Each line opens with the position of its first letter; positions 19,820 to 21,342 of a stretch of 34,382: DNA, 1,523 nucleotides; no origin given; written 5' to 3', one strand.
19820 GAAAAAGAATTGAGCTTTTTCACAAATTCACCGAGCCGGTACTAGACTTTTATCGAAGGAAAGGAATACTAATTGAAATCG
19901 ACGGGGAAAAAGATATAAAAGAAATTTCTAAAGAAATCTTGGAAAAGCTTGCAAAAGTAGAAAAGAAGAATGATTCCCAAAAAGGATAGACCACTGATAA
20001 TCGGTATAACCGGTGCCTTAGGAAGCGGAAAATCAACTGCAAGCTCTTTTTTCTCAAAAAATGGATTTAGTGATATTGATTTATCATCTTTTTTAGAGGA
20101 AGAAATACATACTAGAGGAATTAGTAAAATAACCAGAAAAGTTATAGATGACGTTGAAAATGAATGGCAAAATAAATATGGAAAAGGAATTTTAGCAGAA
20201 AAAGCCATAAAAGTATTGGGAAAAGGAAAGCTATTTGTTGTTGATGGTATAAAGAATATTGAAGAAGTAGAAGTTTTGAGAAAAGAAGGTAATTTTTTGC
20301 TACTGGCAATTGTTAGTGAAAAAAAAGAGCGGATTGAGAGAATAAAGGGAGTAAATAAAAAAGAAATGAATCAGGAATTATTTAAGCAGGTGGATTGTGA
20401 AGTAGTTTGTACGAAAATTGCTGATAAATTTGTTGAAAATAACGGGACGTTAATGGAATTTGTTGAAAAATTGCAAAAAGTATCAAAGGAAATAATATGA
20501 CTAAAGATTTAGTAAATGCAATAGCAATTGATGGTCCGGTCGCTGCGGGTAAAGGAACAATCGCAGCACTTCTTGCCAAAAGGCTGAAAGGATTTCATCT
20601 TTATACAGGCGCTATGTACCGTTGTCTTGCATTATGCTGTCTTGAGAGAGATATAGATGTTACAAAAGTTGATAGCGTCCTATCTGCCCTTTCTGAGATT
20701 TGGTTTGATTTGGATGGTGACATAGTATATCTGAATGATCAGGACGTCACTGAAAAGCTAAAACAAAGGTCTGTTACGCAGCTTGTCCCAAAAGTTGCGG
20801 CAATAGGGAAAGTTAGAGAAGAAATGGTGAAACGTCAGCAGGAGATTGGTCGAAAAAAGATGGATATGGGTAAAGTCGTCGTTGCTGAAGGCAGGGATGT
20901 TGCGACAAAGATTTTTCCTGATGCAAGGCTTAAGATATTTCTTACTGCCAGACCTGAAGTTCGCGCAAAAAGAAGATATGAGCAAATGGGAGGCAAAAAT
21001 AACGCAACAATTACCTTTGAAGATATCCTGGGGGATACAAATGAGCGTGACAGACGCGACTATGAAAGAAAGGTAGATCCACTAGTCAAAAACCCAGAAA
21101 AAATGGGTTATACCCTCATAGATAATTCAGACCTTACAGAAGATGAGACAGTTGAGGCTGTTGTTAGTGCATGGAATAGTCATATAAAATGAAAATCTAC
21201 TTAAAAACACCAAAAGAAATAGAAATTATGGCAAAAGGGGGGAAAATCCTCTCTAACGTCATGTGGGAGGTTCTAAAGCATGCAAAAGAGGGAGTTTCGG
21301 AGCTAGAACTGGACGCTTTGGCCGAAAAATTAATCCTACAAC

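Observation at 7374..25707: Family of A-rich inverted-repeat hairpin elements abutting TAA stop codons of ribosomal protein genes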

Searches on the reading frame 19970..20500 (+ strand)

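Call 12: search_protein_families(library=pfam, proteins=[window:19970-20500:+])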
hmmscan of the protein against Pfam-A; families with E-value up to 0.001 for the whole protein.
window:19970-20500:+ (176 aa): 3 families
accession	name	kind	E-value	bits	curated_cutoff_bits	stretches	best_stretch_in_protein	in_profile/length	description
PF13238.12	AAA_18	-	1.7e-08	35.4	29.4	1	11-144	1-125/128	AAA domain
PF01121.26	CoaE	-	1.8e-07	31.5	27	1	9-39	1-31/180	Dephospho-CoA kinase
PF13207.12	AAA_17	-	0.00024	21.9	27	1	14-101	1-86/136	AAA domain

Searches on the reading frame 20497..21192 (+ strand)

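Call 12: search_protein_families(library=pfam, proteins=[window:20497-21192:+])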
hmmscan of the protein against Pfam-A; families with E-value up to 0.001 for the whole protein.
window:20497-21192:+ (231 aa): 3 families
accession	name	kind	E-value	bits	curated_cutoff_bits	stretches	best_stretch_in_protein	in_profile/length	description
PF02224.24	Cytidylate_kin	-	4.3e-60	203.5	26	1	9-225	1-208/211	Cytidylate kinase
PF13189.12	Cytidylate_kin2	-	1.6e-05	25.6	28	1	9-165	2-133/176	Cytidylate kinase-like family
PF13238.12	AAA_18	-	1.7e-05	25.7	29.4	1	9-162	1-110/128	AAA domain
